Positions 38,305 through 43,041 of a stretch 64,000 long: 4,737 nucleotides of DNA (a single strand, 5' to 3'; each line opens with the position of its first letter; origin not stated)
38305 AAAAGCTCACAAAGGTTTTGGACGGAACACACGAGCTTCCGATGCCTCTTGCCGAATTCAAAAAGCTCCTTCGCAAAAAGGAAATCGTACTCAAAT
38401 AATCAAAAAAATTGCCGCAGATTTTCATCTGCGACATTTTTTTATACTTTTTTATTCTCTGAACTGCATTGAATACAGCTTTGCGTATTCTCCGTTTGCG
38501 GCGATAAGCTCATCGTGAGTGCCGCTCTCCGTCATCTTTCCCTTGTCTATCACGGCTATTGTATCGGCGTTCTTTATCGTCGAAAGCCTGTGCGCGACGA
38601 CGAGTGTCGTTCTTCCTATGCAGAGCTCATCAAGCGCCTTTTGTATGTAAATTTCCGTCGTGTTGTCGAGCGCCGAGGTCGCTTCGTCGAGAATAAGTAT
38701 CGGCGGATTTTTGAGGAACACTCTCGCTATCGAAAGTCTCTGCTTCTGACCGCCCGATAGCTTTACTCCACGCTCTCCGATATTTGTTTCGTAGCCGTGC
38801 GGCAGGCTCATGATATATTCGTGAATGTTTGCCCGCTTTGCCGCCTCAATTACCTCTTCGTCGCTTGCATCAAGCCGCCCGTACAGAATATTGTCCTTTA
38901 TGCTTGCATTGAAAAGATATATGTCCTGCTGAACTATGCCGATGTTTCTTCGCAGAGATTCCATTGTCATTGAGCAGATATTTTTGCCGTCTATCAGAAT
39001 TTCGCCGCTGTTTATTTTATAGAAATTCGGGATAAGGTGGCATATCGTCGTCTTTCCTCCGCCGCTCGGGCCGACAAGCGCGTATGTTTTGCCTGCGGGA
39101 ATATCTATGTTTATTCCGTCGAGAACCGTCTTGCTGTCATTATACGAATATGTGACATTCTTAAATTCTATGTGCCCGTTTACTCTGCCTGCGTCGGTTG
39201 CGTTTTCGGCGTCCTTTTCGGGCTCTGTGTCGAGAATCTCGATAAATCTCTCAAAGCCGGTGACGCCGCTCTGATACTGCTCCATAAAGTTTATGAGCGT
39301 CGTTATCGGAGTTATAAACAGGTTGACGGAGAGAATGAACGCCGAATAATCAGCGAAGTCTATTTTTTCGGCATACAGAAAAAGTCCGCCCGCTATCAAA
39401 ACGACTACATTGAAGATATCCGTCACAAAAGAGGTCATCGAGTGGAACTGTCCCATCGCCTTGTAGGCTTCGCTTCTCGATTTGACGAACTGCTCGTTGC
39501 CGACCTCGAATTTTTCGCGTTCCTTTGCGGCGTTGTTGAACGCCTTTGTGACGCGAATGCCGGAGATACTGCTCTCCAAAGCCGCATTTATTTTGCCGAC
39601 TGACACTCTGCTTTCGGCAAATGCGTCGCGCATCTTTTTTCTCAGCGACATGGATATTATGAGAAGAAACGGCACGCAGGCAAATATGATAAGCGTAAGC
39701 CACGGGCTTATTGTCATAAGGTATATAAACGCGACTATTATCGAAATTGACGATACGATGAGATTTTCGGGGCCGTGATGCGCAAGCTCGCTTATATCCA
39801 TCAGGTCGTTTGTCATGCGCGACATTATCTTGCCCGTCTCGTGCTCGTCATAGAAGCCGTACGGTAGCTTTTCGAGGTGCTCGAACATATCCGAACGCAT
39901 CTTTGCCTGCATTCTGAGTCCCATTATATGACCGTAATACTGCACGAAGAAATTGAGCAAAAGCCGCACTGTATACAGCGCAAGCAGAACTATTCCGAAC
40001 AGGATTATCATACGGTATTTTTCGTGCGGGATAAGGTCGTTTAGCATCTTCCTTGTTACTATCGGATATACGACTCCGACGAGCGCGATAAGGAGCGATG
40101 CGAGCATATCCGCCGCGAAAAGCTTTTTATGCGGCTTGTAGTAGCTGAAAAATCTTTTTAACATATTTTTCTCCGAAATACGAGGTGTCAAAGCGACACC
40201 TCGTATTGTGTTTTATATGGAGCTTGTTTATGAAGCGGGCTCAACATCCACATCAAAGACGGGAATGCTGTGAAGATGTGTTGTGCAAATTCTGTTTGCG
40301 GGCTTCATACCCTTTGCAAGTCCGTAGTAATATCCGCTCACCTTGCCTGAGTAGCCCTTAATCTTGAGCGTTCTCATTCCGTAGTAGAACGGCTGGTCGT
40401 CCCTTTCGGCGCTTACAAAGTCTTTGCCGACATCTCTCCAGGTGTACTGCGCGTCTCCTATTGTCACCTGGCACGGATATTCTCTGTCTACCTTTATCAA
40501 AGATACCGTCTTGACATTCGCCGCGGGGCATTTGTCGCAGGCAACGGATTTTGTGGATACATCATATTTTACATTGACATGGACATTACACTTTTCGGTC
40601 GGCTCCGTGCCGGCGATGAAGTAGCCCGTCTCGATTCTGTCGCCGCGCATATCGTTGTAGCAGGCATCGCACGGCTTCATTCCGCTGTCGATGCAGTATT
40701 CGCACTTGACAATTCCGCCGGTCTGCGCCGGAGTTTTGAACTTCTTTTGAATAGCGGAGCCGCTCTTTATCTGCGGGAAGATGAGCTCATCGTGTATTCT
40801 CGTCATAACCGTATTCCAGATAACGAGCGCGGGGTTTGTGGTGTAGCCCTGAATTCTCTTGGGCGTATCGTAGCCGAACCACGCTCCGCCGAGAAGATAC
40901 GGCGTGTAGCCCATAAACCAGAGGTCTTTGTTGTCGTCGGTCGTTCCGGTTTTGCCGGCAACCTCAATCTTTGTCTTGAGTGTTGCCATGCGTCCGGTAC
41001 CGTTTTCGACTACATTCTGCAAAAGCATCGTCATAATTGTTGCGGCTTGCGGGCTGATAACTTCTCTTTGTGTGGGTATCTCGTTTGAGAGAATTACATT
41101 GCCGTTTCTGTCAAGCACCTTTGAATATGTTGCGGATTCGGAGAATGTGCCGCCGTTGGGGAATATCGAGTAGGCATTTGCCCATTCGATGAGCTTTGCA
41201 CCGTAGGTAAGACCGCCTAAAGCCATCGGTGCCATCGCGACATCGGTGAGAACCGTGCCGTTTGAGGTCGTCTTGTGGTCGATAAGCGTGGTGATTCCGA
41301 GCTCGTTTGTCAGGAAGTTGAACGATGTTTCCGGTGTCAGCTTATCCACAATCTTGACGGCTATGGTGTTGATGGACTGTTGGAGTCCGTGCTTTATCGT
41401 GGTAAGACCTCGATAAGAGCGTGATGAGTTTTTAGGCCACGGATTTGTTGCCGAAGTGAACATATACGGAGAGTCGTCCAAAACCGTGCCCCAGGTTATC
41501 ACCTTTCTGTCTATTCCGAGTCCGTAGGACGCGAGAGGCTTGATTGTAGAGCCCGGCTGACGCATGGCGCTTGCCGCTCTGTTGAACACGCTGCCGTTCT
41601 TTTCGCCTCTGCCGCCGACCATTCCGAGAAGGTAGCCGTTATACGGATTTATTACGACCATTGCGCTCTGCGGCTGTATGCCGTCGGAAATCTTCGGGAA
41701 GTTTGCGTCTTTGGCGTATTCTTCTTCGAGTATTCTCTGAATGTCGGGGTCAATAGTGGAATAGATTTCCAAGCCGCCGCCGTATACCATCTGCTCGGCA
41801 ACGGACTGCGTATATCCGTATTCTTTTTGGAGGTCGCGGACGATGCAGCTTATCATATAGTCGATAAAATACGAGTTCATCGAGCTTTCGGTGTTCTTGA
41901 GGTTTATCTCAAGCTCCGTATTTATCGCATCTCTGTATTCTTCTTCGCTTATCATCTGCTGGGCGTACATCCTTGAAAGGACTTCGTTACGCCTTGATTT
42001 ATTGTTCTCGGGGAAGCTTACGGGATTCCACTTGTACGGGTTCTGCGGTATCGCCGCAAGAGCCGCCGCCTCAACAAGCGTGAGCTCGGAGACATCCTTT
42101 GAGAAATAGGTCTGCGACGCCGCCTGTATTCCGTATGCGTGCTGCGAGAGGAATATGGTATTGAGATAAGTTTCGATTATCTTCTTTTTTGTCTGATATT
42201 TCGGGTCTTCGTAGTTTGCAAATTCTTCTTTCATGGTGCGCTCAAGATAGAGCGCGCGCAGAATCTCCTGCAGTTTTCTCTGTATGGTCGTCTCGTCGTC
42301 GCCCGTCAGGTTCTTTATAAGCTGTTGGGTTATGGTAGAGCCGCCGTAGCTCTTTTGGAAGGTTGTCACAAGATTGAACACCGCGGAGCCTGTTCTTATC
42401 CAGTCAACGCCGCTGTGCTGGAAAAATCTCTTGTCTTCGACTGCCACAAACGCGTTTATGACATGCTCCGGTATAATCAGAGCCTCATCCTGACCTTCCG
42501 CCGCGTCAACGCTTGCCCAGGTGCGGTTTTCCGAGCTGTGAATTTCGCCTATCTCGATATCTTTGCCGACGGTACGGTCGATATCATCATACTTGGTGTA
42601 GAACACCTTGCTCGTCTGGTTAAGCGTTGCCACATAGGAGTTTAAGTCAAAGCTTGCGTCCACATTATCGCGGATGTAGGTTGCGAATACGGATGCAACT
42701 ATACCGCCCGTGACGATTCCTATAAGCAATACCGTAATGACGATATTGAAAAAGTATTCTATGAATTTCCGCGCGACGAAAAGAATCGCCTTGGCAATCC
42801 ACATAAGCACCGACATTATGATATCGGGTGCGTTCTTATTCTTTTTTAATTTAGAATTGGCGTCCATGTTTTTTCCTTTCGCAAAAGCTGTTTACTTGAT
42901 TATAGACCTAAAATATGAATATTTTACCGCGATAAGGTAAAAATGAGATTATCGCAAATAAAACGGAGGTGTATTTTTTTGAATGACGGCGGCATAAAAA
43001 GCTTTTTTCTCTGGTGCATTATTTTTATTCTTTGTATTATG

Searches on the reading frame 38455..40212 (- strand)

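Call 71: search_protein_families(library=pfam, proteins=[window:38455-40212:-], max_evalue=0.001)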
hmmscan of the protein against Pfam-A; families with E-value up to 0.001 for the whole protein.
window:38455-40212:- (586 aa): 3 families
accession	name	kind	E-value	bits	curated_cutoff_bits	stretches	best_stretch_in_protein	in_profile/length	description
PF00664.28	ABC_membrane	-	2.1e-46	159.2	28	1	36-302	5-273/274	ABC transporter transmembrane region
PF00005.33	ABC_tran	-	9.4e-32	110.9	25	1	364-513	1-137/137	ABC transporter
PF02463.25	SMC_N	-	8.6e-08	32.3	40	1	399-557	105-213/220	RecF/RecN/SMC N terminal domain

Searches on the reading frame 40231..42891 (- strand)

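Call 71: search_protein_families(library=pfam, proteins=[window:40231-42891:-], max_evalue=0.001)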
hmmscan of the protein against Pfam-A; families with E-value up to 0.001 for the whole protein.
window:40231-42891:- (887 aa): 2 families
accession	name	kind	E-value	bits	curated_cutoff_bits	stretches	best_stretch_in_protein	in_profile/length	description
PF00912.28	Transgly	-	1.5e-52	178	27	1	140-308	22-177/178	Transglycosylase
PF00905.27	Transpeptidase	-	6.1e-29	101.6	22.1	1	410-665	2-267/299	Penicillin binding protein transpeptidase domain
